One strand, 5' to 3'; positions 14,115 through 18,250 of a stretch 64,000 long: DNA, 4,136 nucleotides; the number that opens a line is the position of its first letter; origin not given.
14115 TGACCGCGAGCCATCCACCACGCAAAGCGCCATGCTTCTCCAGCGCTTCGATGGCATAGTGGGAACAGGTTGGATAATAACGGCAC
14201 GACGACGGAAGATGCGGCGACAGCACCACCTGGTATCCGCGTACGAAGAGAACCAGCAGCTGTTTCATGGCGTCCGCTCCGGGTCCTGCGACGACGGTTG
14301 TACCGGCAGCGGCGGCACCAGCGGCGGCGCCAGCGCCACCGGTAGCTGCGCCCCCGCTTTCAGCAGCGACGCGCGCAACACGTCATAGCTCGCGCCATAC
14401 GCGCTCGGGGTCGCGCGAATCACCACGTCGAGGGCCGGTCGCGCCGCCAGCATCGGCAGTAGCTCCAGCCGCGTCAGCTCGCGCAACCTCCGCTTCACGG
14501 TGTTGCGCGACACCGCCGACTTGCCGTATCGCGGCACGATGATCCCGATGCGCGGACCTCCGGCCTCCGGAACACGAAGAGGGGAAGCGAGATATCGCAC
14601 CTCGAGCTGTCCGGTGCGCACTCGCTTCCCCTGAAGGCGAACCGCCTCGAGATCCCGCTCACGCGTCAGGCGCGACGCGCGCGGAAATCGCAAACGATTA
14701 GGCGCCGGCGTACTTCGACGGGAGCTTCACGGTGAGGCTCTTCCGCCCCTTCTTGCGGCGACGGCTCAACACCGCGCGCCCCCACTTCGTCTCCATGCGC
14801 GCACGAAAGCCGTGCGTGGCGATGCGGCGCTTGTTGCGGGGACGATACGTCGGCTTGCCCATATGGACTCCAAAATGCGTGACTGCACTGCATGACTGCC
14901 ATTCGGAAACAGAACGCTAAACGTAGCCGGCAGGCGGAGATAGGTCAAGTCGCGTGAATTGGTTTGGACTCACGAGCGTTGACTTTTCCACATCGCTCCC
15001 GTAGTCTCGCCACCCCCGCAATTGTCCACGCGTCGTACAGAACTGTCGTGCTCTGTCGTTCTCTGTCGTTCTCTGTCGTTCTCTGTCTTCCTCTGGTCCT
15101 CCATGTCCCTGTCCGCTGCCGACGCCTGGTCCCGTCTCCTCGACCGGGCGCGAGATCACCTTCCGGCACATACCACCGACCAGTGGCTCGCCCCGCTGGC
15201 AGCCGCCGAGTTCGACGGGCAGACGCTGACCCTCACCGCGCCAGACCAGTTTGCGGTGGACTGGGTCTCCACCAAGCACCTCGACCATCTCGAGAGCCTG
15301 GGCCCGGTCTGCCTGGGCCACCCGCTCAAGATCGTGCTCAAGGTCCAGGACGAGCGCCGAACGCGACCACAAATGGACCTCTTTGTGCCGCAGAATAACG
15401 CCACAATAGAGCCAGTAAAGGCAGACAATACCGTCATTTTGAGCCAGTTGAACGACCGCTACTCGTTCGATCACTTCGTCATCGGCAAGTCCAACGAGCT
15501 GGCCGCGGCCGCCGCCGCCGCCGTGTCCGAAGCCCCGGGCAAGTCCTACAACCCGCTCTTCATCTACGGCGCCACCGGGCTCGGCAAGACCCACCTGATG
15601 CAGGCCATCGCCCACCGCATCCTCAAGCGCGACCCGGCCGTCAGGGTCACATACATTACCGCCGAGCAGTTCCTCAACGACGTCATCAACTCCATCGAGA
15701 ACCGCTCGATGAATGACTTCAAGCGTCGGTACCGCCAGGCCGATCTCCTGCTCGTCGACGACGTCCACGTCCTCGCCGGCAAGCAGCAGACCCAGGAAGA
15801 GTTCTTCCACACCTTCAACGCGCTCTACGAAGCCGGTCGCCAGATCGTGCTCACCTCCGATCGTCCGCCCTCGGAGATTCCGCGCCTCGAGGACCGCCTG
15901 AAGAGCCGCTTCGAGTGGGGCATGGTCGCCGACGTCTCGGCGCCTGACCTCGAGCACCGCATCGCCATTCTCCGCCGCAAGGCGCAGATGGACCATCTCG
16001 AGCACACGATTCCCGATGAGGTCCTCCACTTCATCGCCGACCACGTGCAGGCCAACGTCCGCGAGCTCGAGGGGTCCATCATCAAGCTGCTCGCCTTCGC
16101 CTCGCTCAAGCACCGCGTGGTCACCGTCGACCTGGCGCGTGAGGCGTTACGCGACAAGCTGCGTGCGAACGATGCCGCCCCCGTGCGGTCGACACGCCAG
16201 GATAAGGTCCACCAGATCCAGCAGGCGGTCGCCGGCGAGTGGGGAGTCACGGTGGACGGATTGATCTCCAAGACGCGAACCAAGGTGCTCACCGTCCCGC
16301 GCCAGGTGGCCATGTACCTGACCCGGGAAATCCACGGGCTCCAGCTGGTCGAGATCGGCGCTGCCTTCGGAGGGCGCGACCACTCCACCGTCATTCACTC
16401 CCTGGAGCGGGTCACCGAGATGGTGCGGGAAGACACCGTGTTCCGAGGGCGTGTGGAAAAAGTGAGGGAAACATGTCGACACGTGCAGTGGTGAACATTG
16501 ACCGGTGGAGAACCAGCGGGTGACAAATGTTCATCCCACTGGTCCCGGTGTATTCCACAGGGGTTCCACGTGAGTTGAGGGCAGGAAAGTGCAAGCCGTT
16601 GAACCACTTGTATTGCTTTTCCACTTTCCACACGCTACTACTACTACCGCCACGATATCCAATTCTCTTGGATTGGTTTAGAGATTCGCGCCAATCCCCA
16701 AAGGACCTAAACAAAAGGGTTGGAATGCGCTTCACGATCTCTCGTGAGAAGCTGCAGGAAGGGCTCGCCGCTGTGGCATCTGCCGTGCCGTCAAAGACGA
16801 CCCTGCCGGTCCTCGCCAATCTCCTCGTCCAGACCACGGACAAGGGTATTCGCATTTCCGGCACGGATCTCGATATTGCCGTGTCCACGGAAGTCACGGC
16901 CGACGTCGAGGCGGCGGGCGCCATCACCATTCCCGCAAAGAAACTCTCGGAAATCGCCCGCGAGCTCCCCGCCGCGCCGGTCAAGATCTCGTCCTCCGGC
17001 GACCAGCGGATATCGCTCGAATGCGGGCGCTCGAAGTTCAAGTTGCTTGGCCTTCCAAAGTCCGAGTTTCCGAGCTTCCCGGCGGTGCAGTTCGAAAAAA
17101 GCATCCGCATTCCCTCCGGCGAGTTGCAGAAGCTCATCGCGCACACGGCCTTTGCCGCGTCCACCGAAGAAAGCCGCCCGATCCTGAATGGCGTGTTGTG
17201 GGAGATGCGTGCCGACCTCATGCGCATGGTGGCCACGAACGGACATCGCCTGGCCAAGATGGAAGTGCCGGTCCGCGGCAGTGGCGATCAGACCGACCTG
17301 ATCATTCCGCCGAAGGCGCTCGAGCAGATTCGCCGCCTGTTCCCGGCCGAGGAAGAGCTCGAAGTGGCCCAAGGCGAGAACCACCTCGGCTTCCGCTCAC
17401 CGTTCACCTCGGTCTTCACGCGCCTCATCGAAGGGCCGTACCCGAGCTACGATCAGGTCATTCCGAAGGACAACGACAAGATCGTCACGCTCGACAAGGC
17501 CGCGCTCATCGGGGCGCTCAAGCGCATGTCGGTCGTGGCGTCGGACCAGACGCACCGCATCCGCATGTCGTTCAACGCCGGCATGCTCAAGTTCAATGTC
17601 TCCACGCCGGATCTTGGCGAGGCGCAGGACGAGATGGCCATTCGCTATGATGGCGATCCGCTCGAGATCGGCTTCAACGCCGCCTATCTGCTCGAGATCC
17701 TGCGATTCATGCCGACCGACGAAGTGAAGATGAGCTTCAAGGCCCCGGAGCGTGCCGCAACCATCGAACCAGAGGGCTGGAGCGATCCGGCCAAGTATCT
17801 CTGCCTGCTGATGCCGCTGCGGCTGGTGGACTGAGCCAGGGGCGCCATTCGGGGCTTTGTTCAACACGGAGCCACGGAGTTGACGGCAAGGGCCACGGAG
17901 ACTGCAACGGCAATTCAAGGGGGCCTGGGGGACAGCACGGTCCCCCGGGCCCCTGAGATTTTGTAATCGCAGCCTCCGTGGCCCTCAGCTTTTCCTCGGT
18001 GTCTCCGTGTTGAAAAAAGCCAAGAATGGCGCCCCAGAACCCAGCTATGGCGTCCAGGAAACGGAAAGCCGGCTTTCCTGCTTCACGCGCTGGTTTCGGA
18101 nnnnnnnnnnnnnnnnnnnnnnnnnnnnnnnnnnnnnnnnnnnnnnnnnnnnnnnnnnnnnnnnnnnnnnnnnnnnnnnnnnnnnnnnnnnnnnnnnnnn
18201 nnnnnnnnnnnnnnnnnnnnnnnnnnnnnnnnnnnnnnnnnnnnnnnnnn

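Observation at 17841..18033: Dense family of ~190-200 bp nested-palindrome intergenic repeats (7 full + 3 partial copies in 64 kb)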

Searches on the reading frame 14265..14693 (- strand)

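Call 96: search_protein_families(library=pfam, proteins=[window:14265-14693:-], max_evalue=0.001)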
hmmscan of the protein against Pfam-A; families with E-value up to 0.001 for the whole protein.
window:14265-14693:- (142 aa): 1 family
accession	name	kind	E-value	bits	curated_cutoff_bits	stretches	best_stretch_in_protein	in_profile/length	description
PF00825.24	Ribonuclease_P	-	7.6e-17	61.8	22.3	1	3-113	1-104/109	Ribonuclease P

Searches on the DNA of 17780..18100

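Call 17: search_rna_families(source=window, start=17780, end=18100, threshold=evalue, max_evalue=10)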
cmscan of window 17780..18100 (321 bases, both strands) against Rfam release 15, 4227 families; matches with E-value up to 10: 10.
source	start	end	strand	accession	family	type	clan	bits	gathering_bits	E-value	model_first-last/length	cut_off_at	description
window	17890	17985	-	RF03240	MIR5534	Gene; miRNA;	-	27.4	79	0.0028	1-102/102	no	MIR5534 microRNA precursor family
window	17919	17954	+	RF03968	mir-8934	Gene; miRNA;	-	22.3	100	0.37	1-88/88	no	mir-8934 microRNA precursor family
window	17917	17958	+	RF03192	mir-6794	Gene; miRNA;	-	19.4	74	0.31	1-62/62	no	mir-6794 microRNA precursor family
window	17915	17960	+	RF03766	mir-3155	Gene; miRNA;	-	18.2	70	0.31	1-56/56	no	mir-3155 microRNA precursor family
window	17917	17956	-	RF01002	mir-936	Gene; miRNA;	-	16.4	110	1.7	1-98/98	no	mir-936 microRNA precursor family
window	17911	17961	+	RF00981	mir-939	Gene; miRNA;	-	16.1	84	4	1-82/82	no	mir-939 microRNA precursor family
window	17912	17961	-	RF00981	mir-939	Gene; miRNA;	-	14.7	84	8.8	1-82/82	no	mir-939 microRNA precursor family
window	17889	17985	-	RF03341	mir-943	Gene; miRNA;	-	14.6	95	9.9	1-98/98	no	mir-943 microRNA precursor family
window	17919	17955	+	RF02805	PyrR207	Gene; snRNA; snoRNA; HACA-box;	-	14.3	60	4.6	5-50/65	no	Pyrobaculum sRNA 207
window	17985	18083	+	RF00110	RybB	Gene; sRNA;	-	11.6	40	8.8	1-79/79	no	RybB RNA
